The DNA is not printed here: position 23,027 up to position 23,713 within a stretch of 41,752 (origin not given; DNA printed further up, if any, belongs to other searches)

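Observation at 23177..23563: Output-less receiver domain with Glu at the phospho-acceptor position, translationally tied to echA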

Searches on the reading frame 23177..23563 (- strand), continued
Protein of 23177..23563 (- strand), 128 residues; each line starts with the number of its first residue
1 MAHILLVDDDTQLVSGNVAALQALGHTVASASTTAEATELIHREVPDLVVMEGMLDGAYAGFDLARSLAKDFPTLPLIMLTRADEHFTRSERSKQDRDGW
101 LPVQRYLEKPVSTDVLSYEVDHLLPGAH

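Call 44: find_encoding_contigs(protein=P0155, flank=10000, max_places=1)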
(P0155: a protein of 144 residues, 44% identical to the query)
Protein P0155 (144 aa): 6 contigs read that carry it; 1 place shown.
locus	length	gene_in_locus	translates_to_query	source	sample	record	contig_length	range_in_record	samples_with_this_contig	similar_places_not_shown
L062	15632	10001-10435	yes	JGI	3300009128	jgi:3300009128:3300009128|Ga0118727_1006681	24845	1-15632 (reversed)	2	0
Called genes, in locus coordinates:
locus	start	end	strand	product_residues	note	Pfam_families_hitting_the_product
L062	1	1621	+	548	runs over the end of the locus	PF00263:Secretin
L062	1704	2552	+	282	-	PF03916:NrfD, PF14589:NrfD_2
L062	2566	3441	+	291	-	PF10518:TAT_signal (weak), PF14697:Fer4_21 (faint), PF13247:Fer4_11, PF12838:Fer4_7 (weak), PF13187:Fer4_9 (weak), PF00037:Fer4 (weak), PF13237:Fer4_10 (weak), PF13247:Fer4_11 (weak), +4 more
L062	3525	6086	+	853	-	PF04879:Molybdop_Fe4S4, PF00384:Molybdopterin, PF01568:Molydop_binding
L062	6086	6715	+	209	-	PF02613:Nitrate_red_del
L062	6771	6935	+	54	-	PF02416:TatA_B_E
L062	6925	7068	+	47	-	-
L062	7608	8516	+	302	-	PF00348:polyprenyl_synt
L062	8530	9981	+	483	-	PF00512:HisKA (weak), PF13581:HATPase_c_2 (weak), PF02518:HATPase_c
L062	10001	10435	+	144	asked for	PF00072:Response_reg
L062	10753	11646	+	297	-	PF04055:Radical_SAM, PF06463:Mob_synth_C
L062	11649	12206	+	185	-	PF03205:MobB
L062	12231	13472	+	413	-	PF03453:MoeA_N, PF00994:MoCF_biosynth, PF03454:MoeA_C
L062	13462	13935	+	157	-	PF01967:MoaC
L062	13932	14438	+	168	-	PF03473:MOSC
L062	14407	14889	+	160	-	PF00994:MoCF_biosynth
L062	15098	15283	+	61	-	-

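Call 47: find_encoding_contigs(protein=P0146, flank=10000, max_places=1)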
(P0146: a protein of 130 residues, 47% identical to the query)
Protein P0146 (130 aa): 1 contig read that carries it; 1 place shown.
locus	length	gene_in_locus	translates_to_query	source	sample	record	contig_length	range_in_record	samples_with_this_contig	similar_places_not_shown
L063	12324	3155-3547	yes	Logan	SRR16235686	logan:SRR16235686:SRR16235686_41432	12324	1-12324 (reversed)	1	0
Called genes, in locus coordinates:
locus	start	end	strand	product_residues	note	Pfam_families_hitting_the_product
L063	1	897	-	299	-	?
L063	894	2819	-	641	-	PF17201:Cache_3-Cache_2, PF17202:sCache_3_3, PF00512:HisKA, PF02518:HATPase_c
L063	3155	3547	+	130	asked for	PF00072:Response_reg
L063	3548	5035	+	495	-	PF01370:Epimerase, PF05368:NmrA, PF13460:NAD_binding_10, PF11066:DUF2867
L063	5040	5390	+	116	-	PF00507:Oxidored_q4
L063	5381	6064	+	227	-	PF01058:Oxidored_q6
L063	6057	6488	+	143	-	PF00329:Complex1_30kDa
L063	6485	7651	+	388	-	PF00346:Complex1_49kDa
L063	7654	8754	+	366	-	PF00146:NADHdh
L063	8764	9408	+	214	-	PF13183:Fer4_8 (faint), PF13534:Fer4_17 (faint), PF12837:Fer4_6 (faint), PF12838:Fer4_7, PF13187:Fer4_9, PF13484:Fer4_16 (faint), PF14697:Fer4_21 (weak), PF00037:Fer4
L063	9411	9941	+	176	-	PF00499:Oxidored_q3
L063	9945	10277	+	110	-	PF00420:Oxidored_q2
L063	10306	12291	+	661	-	PF00662:Proton_antipo_N, PF00361:Proton_antipo_M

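Call 48: find_encoding_contigs(protein=P0136, flank=10000, max_places=1)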
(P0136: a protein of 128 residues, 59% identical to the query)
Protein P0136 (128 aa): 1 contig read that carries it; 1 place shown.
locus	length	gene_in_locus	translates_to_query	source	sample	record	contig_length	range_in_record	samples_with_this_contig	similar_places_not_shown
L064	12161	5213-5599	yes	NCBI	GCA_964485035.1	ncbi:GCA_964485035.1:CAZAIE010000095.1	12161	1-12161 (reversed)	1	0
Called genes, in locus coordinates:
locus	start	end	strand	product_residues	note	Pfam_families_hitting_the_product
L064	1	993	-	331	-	?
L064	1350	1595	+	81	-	-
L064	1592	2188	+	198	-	-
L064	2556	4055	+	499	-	PF00413:Peptidase_M10, PF04151:PPC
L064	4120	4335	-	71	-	PF00581:Rhodanese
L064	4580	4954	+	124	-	PF07238:PilZ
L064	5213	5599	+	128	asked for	PF00072:Response_reg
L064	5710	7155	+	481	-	PF00662:Proton_antipo_N (weak), PF00361:Proton_antipo_M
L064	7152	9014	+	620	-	PF00361:Proton_antipo_M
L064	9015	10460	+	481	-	PF00361:Proton_antipo_M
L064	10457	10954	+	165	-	PF00499:Oxidored_q3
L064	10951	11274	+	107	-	PF00420:Oxidored_q2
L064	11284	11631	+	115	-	-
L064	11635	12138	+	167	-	PF01058:Oxidored_q6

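Call 54: search_protein_families(library=ncbifam, proteins=[window:23177-23563:-], max_evalue=0.00001)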
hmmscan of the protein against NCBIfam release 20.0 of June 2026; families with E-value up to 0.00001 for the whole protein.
window:23177-23563:- (128 aa): 23 families
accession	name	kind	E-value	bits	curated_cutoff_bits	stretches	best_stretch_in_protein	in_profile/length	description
TIGR02154.1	PhoB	equivalog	1.7e-10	40.6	296.2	1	2-85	3-87/226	phosphate regulon transcriptional regulator PhoB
NF011695.0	PRK15115.1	equivalog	1.2e-09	37.4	763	1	2-122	7-120/445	two-component system response regulator GlrR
TIGR03787.1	marine_sort_RR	equivalog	1.6e-09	37.6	335.7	1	3-89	2-89/227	proteobacterial dedicated sortase system response regulator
NF007005.1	PRK09468.1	equivalog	4.4e-09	36.1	331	1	3-98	5-99/237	osmolarity response regulator transcription factor OmpR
NF040534.1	resp_reg_YycF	equivalog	1e-08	34.7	340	1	3-87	2-84/231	response regulator YycF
NF047793.1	ResRegPgtA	equivalog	1.6e-08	33.8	650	1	3-117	7-114/414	two-component system response regulator PgtA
NF045944.1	ResRegRpaBCyano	equivalog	3.3e-08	33.2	330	1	5-90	1-84/229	response regulator transcription factor RpaB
NF006623.1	PRK09191.1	subfamily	3.8e-08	33.4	240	1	2-93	138-229/258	PhyR family response regulator anti-anti-sigma factor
NF008296.0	PRK11083.1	equivalog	4.2e-08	32.9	273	1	2-86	4-86/228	two-component system response regulator CreB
NF046022.1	RespRegCpdRBruc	equivalog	1.3e-07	31.7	180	1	1-125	1-118/120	cell cycle two-component system response regulator CpdR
NF041733.1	resp_reg_CseB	equivalog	1.6e-07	30.9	350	1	3-85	2-82/228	two-component system response regulator CseB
NF052313.1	T9SS_RR_PorX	equivalog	2.5e-07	29.8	300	1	3-86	2-84/513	T9SS response regulator signal transducer PorX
NF041832.1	near_NosP_CTERM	subfamily_domain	4.9e-07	29.1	400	1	2-122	252-368/370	NahK/ErcS family hybrid sensor histidine kinase/response regulator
NF040689.1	MtrAB_MtrA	equivalog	5.2e-07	29.2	300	1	4-83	1-78/219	MtrAB system response regulator MtrA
NF011896.0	PRK15369.1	equivalog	1.4e-06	28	242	1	3-88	5-91/211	two component system response regulator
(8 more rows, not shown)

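Call 56: search_protein_representatives(alignment_id=A2)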
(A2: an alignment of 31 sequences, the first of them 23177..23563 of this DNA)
Query: 31 sequences, 129 profile positions. Proteins with E-value up to 0.001 (for the whole library): 615833; up to 1e-10: 47304; up to 1e-30: 167. The best 150 are listed.
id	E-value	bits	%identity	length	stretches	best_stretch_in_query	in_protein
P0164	1.8e-53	195.7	-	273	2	3-126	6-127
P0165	1.3e-50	186.5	-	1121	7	3-91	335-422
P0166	2.5e-49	182.3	-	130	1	1-127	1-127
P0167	3.0e-48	178.8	-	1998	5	3-89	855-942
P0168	3.2e-47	175.5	-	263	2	3-126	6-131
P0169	3.3e-47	175.5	-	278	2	3-127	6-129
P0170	2.5e-46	172.6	-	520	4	3-93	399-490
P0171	2.7e-46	172.5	-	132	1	1-128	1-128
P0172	1.1e-45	170.6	-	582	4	4-126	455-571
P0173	2.7e-45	169.3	-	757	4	3-90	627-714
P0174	4.8e-45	168.5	-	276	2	2-128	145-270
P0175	6.4e-45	168.1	-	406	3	3-128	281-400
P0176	8.1e-45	167.7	-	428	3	4-127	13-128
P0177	4.3e-44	165.4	-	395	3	3-127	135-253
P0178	1.3e-43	163.8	-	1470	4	4-91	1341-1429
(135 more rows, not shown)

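Call 70: find_related_loci(query=A3, collection=metagenome_contigs, flank=7000)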
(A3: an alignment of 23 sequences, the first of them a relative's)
Query A3 (137 aa) in metagenome_contigs; peptide patterns used: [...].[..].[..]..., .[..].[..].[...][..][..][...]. (x = any residue, [..] = any of these).
600 stretches matched a pattern (row limit reached: there are more); 450 encode a relative of the query (tblastn E <= 1e-3); the best 80 are kept; 80 distinct loci.
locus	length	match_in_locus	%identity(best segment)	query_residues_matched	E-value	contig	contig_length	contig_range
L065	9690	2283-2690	81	1-136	2e-71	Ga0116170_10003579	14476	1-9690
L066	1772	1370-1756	60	1-129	2e-55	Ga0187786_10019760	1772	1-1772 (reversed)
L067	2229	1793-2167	56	1-126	4e-46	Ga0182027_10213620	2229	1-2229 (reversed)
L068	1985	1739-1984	90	1-82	2e-45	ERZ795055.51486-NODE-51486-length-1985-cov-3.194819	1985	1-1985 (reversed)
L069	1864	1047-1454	51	1-136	9e-45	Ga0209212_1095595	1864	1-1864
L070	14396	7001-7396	49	1-132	5e-44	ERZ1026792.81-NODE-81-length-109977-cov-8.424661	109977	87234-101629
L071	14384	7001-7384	52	1-128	6e-44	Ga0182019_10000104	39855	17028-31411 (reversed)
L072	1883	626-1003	55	1-126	4e-43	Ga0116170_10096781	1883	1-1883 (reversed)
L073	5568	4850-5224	51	1-125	2e-42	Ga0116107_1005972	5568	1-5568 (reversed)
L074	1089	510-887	52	1-126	2e-44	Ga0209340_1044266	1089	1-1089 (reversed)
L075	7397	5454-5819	51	1-122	6e-42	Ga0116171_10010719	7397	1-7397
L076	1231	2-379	53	1-126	2e-43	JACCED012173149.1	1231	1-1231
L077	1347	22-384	53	1-121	9e-43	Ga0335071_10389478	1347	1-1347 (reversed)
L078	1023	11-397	51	1-129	7e-43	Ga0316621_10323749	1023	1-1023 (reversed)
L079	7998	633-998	50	1-122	1e-40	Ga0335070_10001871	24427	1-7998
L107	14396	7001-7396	46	1-133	5e-32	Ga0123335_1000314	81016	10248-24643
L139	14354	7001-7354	48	4-125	5e-28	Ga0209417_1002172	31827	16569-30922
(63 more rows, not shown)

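Call 73: search_protein_families(library=pfam, proteins=[L107:75-2600:+, L107:2607-4322:+, L107:4463-4879:+, L107:4986-6983:+, L107:7001-7399:+, L107:7402-8553:+, L107:8555-9976:+, L107:9980-11209:+, L107:11591-12730:+, L107:13355-14332:+], max_evalue=0.00001)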
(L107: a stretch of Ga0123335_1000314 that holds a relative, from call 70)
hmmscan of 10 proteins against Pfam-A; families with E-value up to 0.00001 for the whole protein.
L107:75-2600:+ (841 aa): 10 families
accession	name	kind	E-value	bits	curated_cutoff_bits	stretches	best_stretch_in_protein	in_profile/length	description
PF01512.22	Complex1_51K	-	3.3e-34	118.4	31.2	1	2-140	32-149/150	Nuo51 FMN-binding domain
PF10589.14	NADH_4Fe-4S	-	6.5e-30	103.3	23.5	1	251-345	1-85/85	NADH-ubiquinone oxidoreductase-F iron-sulfur binding region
PF07992.20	Pyr_redox_2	-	1.1e-27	97.6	26.1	1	455-750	2-291/291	Pyridine nucleotide-disulphide oxidoreductase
PF14691.11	Fer4_20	-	6.4e-22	77.9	25.8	1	355-439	23-109/113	Dihydroprymidine dehydrogenase domain II, 4Fe-4S cluster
PF13450.12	NAD_binding_8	-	4.7e-10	40.1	21.9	1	458-504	1-48/68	NAD(P)-binding Rossmann-like domain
PF13738.12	Pyr_redox_3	-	5.8e-10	39.3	30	1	541-630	126-210/305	Pyridine nucleotide-disulphide oxidoreductase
PF00070.33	Pyr_redox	-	4.7e-09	37.1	22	0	455-491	1-37/82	Pyridine nucleotide-disulphide oxidoreductase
PF10531.15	SLBB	-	1.2e-07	31.8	27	1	163-212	1-53/55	SLBB domain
PF12831.13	FAD_oxidored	-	7.5e-07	29.2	27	1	456-496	2-42/416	FAD dependent oxidoreductase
PF01266.30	DAO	-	4.1e-06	27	27.9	0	455-491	1-45/353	FAD dependent oxidoreductase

L107:2607-4322:+ (571 aa): 11 families
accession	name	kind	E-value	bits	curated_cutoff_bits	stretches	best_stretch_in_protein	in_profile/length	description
PF02906.19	Fe_hyd_lg_C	-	2.1e-96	322.8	22.1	1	221-505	1-245/245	Iron only hydrogenase large subunit, C-terminal domain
PF02256.22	Fe_hyd_SSU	-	1.2e-21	76.9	24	1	516-568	4-56/56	Iron hydrogenase small subunit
PF13510.11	Fer2_4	-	7.1e-21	74.5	22.8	1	1-76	3-81/82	2Fe-2S iron-sulfur cluster binding domain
PF10588.14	NADH-G_4Fe-4S_3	-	9.5e-17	60.7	27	1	83-120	1-38/40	NADH-ubiquinone oxidoreductase-G iron-sulfur binding region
PF12837.12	Fer4_6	-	1.2e-08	34.9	25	1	138-159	2-22/24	4Fe-4S binding domain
PF00037.32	Fer4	-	1.3e-08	34.7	21.1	0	184-204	4-24/24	4Fe-4S binding domain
PF22117.2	Fer4_Nqo3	-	1.8e-08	34.9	27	1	140-204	6-67/67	NADH-quinone oxidoreductase subunit 3, ferredoxin-like domain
PF00111.32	Fer2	-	3.7e-08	33.6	21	1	8-53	7-48/77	2Fe-2S iron-sulfur cluster binding domain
PF12838.12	Fer4_7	-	2.5e-07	31.5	27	1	144-202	1-52/52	4Fe-4S dicluster domain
PF13237.11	Fer4_10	-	2.4e-06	27.8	25.5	1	138-199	2-53/53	4Fe-4S dicluster domain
PF13484.11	Fer4_16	-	4.4e-06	27.8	30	0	188-207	2-22/66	4Fe-4S double cluster binding domain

L107:4463-4879:+ (138 aa): 1 family
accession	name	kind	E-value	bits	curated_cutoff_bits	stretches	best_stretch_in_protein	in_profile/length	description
PF00072.30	Response_reg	-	3.3e-18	66.3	30.2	1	6-123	1-110/111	Response regulator receiver domain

L107:4986-6983:+ (665 aa): 8 families
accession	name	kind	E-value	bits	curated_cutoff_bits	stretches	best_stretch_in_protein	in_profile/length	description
PF02906.19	Fe_hyd_lg_C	-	3.2e-45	155.1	22.1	1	78-302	4-245/245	Iron only hydrogenase large subunit, C-terminal domain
PF02518.31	HATPase_c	-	3.5e-27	95.5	26.4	1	550-661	2-110/111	Histidine kinase-, DNA gyrase B-, and HSP90-like ATPase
PF00512.31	HisKA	-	2.1e-12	47.3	26.9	1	445-507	2-63/66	His Kinase A (phospho-acceptor) domain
PF00037.32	Fer4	-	4.9e-08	32.9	21.1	1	37-57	2-22/24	4Fe-4S binding domain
PF13237.11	Fer4_10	-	1.2e-07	32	25.5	1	10-53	5-52/53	4Fe-4S dicluster domain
PF04060.18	FeS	-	2e-06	27.8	23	1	380-409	4-33/33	Putative Fe-S cluster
PF13187.11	Fer4_9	-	2.4e-06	27.9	27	1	13-57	1-51/52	4Fe-4S dicluster domain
PF12838.12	Fer4_7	-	3.6e-06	27.8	27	1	13-57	1-52/52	4Fe-4S dicluster domain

L107:7001-7399:+ (132 aa): 1 family
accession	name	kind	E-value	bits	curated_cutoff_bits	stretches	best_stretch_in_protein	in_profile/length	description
PF00072.30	Response_reg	-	6.8e-17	62.1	30.2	1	4-117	1-108/111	Response regulator receiver domain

L107:7402-8553:+ (383 aa): 3 families
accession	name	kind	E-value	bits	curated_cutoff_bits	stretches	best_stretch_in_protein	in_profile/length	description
PF02518.31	HATPase_c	-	1.4e-27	96.7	26.4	1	262-371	1-108/111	Histidine kinase-, DNA gyrase B-, and HSP90-like ATPase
PF00072.30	Response_reg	-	4.5e-22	78.8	30.2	1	6-126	1-110/111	Response regulator receiver domain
PF00512.31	HisKA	-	2.8e-13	50.1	26.9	1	152-217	4-66/66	His Kinase A (phospho-acceptor) domain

L107:8555-9976:+ (473 aa): 2 families
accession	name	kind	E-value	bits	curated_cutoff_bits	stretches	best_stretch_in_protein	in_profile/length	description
PF06968.18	BATS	-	2.7e-18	66.3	22.2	1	276-381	1-87/88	Biotin and Thiamin Synthesis associated domain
PF04055.27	Radical_SAM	-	6.1e-14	53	29.5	1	92-246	2-153/166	Radical SAM superfamily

L107:9980-11209:+ (409 aa): 3 families
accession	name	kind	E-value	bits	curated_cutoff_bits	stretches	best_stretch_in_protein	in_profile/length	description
PF18133.7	HydF_tetramer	-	3.7e-44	149.8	22.6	1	291-407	2-118/118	Hydrogen maturase F tetramerization domain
PF18128.7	HydF_dimer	-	1.6e-39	134.4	23.4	1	190-287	2-99/99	Hydrogen maturase F dimerization domain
PF01926.29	MMR_HSR1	-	1.2e-21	77.3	21.9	1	23-136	2-113/113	50S ribosome-binding GTPase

L107:11591-12730:+ (379 aa): 1 family
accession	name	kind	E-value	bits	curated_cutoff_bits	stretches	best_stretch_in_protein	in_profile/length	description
PF12725.13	DUF3810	-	5.6e-47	161.1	28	1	54-365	1-310/311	Protein of unknown function (DUF3810)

L107:13355-14332:+ (325 aa): 1 family
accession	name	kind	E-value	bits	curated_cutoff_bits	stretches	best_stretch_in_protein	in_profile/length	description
PF00483.29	NTP_transferase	-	7.3e-22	78.6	21.2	1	28-304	2-237/245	Nucleotidyl transferase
